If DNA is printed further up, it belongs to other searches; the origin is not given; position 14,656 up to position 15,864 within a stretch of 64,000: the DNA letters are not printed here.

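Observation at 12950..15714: Rv3806c-like DPPR synthase translationally coupled to two tandem secreted LRR proteins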

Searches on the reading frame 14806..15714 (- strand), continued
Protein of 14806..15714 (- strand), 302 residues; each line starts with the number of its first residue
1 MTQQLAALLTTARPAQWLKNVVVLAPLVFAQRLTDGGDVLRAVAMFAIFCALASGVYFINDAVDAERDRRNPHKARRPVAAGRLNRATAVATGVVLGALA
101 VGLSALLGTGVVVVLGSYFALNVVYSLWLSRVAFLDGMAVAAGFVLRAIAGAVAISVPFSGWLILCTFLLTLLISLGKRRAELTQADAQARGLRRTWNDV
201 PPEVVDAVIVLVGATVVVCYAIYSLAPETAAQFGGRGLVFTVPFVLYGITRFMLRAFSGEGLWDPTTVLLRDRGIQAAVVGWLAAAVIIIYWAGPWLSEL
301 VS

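Call 17: find_related_loci(query=A1, collection=genome_contigs, flank=8000)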
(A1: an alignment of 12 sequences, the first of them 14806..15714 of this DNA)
Query A1 (302 aa) in genome_contigs; peptide patterns used: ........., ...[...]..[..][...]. (x = any residue, [..] = any of these).
599 stretches matched a pattern (row limit reached: there are more); 526 encode a relative of the query (tblastn E <= 1e-3); the best 80 are kept; 80 distinct loci.
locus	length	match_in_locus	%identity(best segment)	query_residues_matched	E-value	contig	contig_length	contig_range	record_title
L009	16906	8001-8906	96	1-302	0e+0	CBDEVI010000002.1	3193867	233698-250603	MAG: Chloroflexota bacterium isolate f820a594-4fe9-4b7b-8cc4-7fafcfd9b253 genome assembly, contig: contig_2, whole genom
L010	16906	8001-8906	90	1-302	4e-176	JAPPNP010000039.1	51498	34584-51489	MAG: Chloroflexota bacterium isolate RHO3_bin_74 NODE_1451_length_51498_cov_23.564158, whole genome shotgun sequence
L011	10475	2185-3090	92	1-302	1e-175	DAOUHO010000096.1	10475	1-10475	MAG TPA_asm: Chloroflexota bacterium isolate S16_103 k189_16754, whole genome shotgun sequence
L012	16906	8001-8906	93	1-302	7e-168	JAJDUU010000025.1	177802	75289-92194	MAG: Chloroflexota bacterium isolate jk18x1bzbins.9 k141_899793, whole genome shotgun sequence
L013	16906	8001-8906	91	1-302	2e-163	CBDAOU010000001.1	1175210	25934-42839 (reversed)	MAG: Chloroflexota bacterium isolate 1ab9ed6c-b116-4708-afc9-c8c3060f4704 genome assembly, contig: contig_1, whole genom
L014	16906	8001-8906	78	1-302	3e-147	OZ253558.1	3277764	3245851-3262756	MAG: Chloroflexota bacterium isolate faa4938b-925b-4a81-b3a1-ab9e0e292ea9 genome assembly, chromosome: 1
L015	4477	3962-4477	95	1-172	7e-100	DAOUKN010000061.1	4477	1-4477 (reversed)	MAG TPA_asm: Chloroflexota bacterium isolate S7_331 k113_161413, whole genome shotgun sequence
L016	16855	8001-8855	45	7-291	3e-68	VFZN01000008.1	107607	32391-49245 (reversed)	MAG: Acidobacteria bacterium isolate M_surface_10_m1_251 M_surface_10_m1_251_Ga0194123_10000246, whole genome shotgun se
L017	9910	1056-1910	43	7-291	2e-67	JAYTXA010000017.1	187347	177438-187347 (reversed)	MAG: Acidobacteriota bacterium isolate GFS_5862 GFS_5862_16, whole genome shotgun sequence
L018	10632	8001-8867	41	7-291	3e-66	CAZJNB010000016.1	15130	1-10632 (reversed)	MAG TPA_asm: uncultured bacterium isolate SRP216583_co1_263 genome assembly, contig: NODE_3452_length_15130_cov_7.356285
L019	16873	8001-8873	44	4-294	5e-66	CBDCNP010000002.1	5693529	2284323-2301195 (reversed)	MAG: Candidatus Marinacidobacterales bacterium isolate 830f3ca3-a0f5-4ab1-83b9-294b1c63e4d0 genome assembly, contig: con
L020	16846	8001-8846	44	13-294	2e-65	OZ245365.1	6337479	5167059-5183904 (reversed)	MAG: Candidatus Marinacidobacterales bacterium isolate 428a867e-cc31-4725-90fc-edcd7ced3517 genome assembly, chromosome:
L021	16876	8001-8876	39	1-291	2e-65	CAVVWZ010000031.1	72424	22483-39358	MAG: uncultured delta proteobacterium isolate MFD03551.bin.2.80 genome assembly, contig: contig_33779, whole genome shot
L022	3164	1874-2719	46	13-294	2e-65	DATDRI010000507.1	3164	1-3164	MAG TPA_asm: Vicinamibacteria bacterium isolate SMAG_U7973 k141_1106323, whole genome shotgun sequence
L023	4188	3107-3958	45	8-291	4e-65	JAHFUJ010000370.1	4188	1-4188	MAG: Acidobacteria bacterium isolate nzgw77 NODE_44581_length_4189_cov_12.358161, whole genome shotgun sequence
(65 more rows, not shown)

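Call 23: search_solved_structures(query=window:14806-15714:-, max_evalue=0.001, show_alignments=1)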
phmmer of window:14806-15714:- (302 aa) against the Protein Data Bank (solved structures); distinct sequences matched with E-value up to 0.001: 2.
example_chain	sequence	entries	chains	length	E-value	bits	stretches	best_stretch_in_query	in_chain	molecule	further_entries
8j8j_D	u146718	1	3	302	4.4e-33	118.3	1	5-286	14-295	Decaprenyl-phosphate phosphoribosyltransferase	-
8j8k_A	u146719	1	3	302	1.7e-24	90.1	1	5-286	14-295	Decaprenyl-phosphate phosphoribosyltransferase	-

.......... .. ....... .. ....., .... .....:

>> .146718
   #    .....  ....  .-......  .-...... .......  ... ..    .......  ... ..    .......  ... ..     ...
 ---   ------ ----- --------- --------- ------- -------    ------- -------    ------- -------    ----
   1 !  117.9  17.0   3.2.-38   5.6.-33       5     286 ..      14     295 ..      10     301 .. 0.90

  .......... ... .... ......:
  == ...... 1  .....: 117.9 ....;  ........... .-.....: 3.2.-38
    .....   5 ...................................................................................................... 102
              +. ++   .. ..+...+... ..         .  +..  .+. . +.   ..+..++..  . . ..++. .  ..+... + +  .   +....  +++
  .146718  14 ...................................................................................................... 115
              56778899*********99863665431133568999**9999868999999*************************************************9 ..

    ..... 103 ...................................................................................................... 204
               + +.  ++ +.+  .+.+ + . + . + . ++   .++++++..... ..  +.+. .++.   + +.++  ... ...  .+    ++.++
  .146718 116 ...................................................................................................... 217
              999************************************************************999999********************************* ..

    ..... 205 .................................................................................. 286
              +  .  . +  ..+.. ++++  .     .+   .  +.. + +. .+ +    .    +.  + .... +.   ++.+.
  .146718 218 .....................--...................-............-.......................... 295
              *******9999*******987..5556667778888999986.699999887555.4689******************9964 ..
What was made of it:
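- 14806..15714 (-): Gene for a polyprenyl-phosphate phosphoribosyltransferase (DPPR-synthase-like, UbiA superfamily), 302 aa. It is a conserved core gene of the lineage. The only PDB hits are Rv3806c entries 8j8j/8j8k, E 4e-33 (call 23).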

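Call 39: search_protein_families(library=pfam, alignment_id=A5, max_evalue=0.00001)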
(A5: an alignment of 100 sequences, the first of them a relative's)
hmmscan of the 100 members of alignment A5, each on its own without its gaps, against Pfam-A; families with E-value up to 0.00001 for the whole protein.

A. member 1, L016:7626-7976:+ (116 aa): 2 families
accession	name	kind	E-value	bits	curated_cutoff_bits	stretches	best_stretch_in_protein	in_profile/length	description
PF01740.26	STAS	-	4.6e-18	65.4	22.6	1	9-110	5-106/106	STAS domain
PF13466.11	STAS_2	-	3.9e-10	40.2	29.2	1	17-94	1-76/80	STAS domain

B. families by the number of members that match (of 100 scanned): 103 families (the first 25 are shown)
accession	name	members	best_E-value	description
PF03706.18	LPG_synthase_TM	4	4e-47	Lysylphosphatidylglycerol synthase TM region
PF11028.14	TMEM260-like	4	3e-36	Protein O-mannosyl-transferase TMEM260-like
PF01740.26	STAS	4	4.6e-18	STAS domain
PF13466.11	STAS_2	4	3.9e-10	STAS domain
PF00534.26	Glycos_transf_1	3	2.2e-28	Glycosyl transferases group 1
PF13692.12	Glyco_trans_1_4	3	8.5e-21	Glycosyl transferases group 1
PF13231.12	PMT_2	3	4.1e-14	Dolichyl-phosphate-mannose-protein mannosyltransferase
PF00578.27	AhpC-TSA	3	2.1e-12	AhpC/TSA family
PF00892.27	EamA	3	1.2e-09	EamA-like transporter family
PF00085.26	Thioredoxin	3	1.2e-08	Thioredoxin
PF08534.16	Redoxin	3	2.9e-08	Redoxin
PF13905.12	Thioredoxin_8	3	1.3e-07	Thioredoxin-like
PF04321.23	RmlD_sub_bind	2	1.7e-91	RmlD substrate binding domain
PF00884.28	Sulfatase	2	1.5e-44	Sulfatase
PF01370.27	Epimerase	2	6.2e-41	NAD dependent epimerase/dehydratase family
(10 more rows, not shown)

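Call 48: find_encoding_contigs(protein=P0011, flank=8000, max_places=2)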
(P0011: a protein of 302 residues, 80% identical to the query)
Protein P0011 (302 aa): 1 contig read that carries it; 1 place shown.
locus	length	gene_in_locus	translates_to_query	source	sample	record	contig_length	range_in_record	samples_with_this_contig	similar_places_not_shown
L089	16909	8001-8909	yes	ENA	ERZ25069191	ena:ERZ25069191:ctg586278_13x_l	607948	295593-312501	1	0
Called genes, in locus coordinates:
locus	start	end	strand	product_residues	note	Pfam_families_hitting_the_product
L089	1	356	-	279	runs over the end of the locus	-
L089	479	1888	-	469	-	PF00672:HAMP, PF00512:HisKA, PF02518:HATPase_c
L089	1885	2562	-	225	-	PF00072:Response_reg, PF00486:Trans_reg_C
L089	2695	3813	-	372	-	-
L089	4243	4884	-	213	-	PF10105:DUF2344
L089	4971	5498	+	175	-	PF01844:HNH, PF14279:HNH_5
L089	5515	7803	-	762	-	PF00330:Aconitase, PF00694:Aconitase_C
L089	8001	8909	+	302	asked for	PF01040:UbiA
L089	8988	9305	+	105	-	PF13239:2TM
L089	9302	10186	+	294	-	PF01904:DUF72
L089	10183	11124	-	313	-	PF07549:Sec_GG (weak), PF02355:SecD_SecF_C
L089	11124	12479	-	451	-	PF21760:SecD_1st, PF22599:SecDF_P1_head, PF02355:SecD_SecF_C, PF03176:MMPL (weak)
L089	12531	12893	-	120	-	PF00903:Glyoxalase, PF13669:Glyoxalase_4 (faint), PF18029:Glyoxalase_6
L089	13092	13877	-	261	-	PF13489:Methyltransf_23, PF08241:Methyltransf_11, PF08242:Methyltransf_12, PF13649:Methyltransf_25, PF13847:Methyltransf_31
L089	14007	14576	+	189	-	PF00300:His_Phos_1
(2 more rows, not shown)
